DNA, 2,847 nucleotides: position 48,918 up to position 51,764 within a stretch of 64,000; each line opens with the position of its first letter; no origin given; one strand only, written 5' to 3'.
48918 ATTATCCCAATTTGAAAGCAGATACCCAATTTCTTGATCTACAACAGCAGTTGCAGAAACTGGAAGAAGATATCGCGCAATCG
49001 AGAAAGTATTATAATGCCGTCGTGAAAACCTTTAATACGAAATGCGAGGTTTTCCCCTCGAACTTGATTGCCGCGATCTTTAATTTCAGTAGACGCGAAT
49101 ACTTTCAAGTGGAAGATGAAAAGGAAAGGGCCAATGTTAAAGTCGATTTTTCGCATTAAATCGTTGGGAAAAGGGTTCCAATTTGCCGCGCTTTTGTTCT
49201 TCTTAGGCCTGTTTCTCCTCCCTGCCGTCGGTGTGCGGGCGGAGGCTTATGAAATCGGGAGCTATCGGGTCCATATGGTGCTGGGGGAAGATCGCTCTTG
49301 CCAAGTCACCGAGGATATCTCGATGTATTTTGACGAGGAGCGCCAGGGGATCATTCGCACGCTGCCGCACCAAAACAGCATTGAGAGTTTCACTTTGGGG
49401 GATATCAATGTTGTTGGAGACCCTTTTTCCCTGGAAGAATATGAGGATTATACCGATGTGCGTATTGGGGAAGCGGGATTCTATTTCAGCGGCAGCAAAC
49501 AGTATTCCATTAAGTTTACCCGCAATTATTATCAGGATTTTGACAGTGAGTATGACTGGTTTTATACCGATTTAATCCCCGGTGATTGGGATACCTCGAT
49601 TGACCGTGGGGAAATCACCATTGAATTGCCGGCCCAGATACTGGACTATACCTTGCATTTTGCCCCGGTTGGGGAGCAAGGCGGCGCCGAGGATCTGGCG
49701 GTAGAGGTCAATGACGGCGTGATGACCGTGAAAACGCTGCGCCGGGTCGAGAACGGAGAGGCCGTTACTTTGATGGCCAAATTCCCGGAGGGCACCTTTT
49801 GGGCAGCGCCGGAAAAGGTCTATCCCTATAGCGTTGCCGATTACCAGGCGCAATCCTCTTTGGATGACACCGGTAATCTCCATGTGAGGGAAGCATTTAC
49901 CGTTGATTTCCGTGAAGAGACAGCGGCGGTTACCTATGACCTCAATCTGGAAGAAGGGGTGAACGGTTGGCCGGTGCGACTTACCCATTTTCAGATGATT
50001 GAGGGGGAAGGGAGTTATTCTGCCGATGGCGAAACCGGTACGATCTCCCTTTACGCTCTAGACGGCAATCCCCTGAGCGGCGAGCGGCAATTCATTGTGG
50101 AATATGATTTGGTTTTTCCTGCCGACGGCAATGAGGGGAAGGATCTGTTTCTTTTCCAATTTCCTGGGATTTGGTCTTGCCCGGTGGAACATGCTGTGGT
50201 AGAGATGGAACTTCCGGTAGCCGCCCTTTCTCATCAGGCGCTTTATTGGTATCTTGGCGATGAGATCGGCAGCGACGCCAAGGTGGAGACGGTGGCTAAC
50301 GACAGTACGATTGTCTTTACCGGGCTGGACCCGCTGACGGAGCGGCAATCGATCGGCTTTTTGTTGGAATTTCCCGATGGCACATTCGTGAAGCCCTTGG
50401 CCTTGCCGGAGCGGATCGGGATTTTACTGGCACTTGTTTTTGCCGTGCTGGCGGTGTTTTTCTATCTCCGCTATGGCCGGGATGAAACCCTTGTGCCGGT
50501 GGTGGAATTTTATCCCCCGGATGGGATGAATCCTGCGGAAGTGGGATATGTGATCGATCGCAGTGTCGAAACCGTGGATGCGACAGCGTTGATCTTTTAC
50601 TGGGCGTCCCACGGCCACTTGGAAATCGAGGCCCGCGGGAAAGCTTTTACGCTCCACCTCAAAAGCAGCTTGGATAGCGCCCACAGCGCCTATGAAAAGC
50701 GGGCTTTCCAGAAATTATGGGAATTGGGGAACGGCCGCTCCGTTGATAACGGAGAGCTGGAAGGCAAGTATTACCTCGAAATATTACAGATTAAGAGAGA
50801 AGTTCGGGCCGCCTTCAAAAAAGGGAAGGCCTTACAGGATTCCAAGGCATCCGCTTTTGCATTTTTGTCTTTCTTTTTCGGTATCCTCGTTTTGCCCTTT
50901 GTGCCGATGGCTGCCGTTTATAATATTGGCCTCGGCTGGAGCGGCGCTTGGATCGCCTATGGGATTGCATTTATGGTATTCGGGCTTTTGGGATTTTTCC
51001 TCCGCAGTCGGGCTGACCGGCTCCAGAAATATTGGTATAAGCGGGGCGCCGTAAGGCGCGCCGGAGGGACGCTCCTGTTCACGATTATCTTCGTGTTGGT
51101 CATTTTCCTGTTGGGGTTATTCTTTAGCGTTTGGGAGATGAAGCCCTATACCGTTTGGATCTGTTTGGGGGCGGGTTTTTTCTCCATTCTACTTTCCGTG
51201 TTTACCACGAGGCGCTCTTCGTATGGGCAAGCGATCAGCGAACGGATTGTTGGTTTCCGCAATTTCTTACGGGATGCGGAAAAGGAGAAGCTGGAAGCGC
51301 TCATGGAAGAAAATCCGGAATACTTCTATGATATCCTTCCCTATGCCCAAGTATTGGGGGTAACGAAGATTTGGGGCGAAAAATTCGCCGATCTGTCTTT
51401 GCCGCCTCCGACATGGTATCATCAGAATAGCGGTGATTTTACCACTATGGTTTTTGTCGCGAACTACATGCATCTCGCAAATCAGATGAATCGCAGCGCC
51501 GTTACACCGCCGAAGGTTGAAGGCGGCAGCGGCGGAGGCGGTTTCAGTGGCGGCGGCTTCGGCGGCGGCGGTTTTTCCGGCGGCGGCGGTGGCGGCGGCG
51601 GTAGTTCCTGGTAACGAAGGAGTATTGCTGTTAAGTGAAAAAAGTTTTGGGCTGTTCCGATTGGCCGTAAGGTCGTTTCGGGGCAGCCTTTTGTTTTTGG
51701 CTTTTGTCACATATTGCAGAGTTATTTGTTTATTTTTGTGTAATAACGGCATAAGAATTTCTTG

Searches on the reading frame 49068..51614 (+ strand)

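Call 32: search_protein_families(library=pfam, proteins=[window:49068-51614:+], max_evalue=0.01)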
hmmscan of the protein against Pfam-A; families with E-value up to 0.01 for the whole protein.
window:49068-51614:+ (848 aa): 2 families
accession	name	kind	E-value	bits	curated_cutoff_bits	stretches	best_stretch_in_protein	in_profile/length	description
PF20990.2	DUF2207_C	-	7.1e-25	88.6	33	2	666-773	139-247/247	Predicted membrane protein (DUF2207) C-terminal domain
PF09972.14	DUF2207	-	1.5e-22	81.1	24.4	2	62-237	1-170/172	Predicted membrane protein (DUF2207) N-terminal domain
